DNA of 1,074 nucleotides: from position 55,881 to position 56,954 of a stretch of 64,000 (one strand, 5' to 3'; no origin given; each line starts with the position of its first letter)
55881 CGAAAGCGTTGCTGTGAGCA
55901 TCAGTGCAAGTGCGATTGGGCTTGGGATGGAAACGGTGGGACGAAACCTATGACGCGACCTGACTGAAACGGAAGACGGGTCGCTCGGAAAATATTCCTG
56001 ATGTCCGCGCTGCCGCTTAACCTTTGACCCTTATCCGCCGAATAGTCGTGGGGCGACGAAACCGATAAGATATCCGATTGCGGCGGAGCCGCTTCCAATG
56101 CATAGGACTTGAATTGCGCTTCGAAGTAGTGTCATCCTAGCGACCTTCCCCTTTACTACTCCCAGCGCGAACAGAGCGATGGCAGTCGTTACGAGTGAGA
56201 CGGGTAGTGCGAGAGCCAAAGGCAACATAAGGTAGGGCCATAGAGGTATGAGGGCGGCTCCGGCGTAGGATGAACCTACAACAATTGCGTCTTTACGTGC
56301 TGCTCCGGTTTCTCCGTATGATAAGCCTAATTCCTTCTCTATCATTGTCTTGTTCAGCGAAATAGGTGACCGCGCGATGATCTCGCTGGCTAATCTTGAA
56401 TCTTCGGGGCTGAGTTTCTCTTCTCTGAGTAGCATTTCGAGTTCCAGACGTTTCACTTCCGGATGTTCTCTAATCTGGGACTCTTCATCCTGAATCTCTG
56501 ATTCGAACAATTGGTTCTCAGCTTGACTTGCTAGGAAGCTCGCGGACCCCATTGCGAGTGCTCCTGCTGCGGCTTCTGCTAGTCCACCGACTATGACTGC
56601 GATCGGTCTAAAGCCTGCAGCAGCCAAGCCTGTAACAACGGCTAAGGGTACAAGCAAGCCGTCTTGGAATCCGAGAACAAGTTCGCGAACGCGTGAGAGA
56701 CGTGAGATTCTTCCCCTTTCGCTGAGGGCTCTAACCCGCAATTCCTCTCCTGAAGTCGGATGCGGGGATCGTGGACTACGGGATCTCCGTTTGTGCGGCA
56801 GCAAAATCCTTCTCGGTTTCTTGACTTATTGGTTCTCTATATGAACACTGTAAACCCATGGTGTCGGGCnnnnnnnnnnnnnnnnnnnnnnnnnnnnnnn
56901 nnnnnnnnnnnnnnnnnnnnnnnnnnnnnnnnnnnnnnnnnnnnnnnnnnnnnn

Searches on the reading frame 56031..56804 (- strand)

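Call 69: search_protein_families(library=pfam, proteins=[window:56031-56804:-], max_evalue=0.001)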
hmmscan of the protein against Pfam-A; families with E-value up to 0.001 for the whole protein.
window:56031-56804:- (257 aa): 1 family
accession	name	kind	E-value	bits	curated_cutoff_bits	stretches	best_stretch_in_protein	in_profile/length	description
PF01988.24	VIT1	-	1.1e-48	166.4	28.1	1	39-248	1-213/214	VIT family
